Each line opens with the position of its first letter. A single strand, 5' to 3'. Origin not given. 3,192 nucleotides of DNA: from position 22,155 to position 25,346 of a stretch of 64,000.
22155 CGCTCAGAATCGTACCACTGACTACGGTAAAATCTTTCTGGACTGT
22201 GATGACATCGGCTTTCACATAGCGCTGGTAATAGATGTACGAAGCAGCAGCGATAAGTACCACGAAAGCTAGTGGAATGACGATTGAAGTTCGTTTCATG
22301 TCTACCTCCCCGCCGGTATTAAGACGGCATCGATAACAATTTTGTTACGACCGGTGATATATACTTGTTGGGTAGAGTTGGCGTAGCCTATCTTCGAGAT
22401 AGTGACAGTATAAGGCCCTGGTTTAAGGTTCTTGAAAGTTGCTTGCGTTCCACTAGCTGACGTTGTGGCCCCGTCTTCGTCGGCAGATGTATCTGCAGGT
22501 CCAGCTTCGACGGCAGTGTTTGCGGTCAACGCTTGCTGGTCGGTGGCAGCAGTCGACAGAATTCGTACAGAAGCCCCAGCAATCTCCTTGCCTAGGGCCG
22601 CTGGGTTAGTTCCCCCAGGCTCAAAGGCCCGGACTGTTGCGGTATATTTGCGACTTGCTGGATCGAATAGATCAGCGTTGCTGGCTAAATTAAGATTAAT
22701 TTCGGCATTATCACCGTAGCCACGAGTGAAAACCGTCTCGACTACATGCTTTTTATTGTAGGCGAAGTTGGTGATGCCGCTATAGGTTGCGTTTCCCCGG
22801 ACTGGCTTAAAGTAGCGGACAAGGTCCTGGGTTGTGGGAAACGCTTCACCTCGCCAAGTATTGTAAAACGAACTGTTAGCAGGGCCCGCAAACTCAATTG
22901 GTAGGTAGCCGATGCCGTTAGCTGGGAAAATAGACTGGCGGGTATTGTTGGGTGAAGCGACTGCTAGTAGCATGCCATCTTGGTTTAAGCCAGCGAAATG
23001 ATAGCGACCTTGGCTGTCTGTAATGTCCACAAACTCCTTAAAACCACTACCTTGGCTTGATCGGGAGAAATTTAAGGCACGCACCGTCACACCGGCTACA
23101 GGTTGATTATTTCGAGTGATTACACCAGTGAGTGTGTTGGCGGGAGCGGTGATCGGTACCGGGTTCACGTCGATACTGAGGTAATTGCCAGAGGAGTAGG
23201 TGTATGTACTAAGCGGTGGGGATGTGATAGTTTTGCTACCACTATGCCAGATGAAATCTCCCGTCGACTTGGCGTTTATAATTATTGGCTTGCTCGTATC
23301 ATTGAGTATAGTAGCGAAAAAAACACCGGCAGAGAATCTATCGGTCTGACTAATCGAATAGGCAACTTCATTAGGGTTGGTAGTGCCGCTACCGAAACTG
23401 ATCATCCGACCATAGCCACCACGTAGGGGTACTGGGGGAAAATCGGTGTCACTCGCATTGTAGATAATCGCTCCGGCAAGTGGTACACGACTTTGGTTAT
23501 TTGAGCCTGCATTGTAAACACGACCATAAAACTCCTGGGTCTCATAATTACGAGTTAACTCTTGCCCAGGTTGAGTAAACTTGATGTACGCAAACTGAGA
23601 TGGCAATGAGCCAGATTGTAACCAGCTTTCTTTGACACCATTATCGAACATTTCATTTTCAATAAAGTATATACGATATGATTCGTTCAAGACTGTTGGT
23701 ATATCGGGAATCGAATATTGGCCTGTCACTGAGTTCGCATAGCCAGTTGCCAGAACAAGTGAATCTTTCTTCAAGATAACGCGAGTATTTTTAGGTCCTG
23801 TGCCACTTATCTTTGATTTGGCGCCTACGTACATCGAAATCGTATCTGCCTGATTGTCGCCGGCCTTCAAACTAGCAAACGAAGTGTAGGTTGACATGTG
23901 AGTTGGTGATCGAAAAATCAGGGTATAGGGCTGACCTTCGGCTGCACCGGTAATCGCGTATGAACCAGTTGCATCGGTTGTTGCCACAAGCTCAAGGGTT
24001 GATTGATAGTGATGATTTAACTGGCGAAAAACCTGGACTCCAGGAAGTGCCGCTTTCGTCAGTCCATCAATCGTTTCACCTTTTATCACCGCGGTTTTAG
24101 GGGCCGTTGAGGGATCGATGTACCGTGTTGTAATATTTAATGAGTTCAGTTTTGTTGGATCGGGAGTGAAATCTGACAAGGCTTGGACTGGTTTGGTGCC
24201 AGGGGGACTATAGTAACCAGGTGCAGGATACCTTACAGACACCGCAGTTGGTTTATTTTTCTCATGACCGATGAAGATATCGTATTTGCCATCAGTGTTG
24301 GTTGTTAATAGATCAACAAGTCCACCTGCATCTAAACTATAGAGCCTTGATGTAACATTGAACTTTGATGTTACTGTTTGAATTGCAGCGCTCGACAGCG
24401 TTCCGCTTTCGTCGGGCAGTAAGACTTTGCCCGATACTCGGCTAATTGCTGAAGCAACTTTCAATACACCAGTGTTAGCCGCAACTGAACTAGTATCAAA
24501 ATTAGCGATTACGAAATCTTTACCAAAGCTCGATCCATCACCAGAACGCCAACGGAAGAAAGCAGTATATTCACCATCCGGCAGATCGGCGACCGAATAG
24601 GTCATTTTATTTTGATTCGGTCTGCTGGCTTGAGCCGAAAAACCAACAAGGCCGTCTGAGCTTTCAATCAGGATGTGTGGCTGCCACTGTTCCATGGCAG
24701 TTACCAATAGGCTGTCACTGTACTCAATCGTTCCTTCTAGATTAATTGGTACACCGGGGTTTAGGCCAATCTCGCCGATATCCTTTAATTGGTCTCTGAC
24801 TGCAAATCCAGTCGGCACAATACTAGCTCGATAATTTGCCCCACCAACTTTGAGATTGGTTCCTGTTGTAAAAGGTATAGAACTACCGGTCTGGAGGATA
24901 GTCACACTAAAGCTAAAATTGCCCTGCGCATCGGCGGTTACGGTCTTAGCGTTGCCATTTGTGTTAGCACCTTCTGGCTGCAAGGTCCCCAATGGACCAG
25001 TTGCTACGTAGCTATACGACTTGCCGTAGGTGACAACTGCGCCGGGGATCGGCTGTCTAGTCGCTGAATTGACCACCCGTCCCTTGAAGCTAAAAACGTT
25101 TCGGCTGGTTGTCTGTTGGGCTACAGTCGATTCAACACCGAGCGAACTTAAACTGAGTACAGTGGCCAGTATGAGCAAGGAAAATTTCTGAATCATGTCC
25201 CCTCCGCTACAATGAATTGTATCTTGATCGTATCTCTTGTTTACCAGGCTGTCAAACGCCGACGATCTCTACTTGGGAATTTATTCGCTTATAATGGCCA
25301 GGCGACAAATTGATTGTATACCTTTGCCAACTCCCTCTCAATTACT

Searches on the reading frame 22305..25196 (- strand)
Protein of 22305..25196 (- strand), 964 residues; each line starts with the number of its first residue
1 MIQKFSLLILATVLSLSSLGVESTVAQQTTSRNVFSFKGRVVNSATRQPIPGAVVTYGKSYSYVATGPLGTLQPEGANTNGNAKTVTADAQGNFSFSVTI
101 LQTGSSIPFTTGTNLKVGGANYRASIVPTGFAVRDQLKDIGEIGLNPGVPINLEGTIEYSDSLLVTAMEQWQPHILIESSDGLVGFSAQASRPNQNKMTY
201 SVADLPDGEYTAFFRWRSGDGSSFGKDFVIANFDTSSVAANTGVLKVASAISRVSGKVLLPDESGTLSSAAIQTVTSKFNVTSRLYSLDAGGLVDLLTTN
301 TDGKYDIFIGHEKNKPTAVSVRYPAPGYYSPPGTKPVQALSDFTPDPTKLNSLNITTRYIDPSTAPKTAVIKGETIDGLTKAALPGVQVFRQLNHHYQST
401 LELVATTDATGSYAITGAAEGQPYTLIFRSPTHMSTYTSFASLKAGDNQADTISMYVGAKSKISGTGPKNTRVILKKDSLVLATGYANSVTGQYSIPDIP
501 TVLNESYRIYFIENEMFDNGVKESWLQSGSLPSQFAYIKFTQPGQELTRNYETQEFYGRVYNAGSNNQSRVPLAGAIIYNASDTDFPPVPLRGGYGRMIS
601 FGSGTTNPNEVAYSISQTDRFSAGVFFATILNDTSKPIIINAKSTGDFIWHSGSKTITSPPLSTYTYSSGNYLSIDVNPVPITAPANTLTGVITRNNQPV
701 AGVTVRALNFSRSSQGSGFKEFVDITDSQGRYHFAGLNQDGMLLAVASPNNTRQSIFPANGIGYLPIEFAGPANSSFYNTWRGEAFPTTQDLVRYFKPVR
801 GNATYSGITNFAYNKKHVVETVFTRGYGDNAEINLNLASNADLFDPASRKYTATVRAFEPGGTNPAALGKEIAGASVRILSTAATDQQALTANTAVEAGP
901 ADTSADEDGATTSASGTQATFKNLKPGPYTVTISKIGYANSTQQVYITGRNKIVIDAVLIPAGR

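Call 3: search_protein_families(library=pfam, proteins=[window:22305-25196:-], max_evalue=1)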
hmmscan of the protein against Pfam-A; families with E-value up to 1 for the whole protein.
window:22305-25196:- (964 aa): 12 families
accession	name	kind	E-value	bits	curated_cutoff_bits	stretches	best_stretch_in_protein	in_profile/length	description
PF13620.12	CarboxypepD_reg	-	7e-18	65.2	32.3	4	889-958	12-80/82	Carboxypeptidase regulatory-like domain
PF13715.12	CarbopepD_reg_2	-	1e-09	38.7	32.2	2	907-955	25-72/88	CarboxypepD_reg-like domain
PF17210.9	SdrD_B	-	2.6e-08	34.5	29.7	2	383-439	23-75/112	SdrD B-like domain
PF20598.4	DUF6795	-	2.8e-08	34.4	27.4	1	690-756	2-64/103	Domain of unknown function (DUF6795)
PF20608.4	Phage_tube_C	-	0.00018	22.2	24.1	1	912-948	43-79/82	Phage tail tube protein C-terminal domain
PF08308.17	PEGA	-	0.00048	20.4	20.8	1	917-959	25-67/71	PEGA domain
PF17802.7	SpaA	-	0.001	19.6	23.1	1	871-951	15-80/91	Prealbumin-like fold domain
PF23623.1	GBD_IRG7_N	-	0.0035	17.9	27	1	910-935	55-80/95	IRG7 N-terminal galactose binding domain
PF10670.15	DUF4198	-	0.006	17.2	34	1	680-735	135-194/209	Domain of unknown function (DUF4198)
PF07495.19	Y_Y_Y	-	0.0094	16.3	26.6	1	908-934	18-45/65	Y_Y_Y domain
PF04234.18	CopC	-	0.051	15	23.3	0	189-223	49-83/92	CopC domain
PF24421.1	Ig_J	-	0.15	12.6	29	0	911-935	60-84/104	Tip attachment protein J, Ig-like domain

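Call 4: search_protein_families(library=ncbifam, proteins=[window:22305-25196:-], max_evalue=1)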
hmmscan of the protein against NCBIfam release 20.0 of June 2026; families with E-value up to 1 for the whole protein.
window:22305-25196:- (964 aa): 2 families
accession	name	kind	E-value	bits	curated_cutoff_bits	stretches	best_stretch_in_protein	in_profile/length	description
TIGR04134.1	lipo_with_rSAM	hypoth_equivalog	4.6e-07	30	39.8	1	27-97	32-101/150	radical SAM-associated putative lipoprotein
NF041459.1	antitoxMazE_Staph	equivalog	0.065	13.4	108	1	809-841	2-34/54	type II toxin-antitoxin system antitoxin MazE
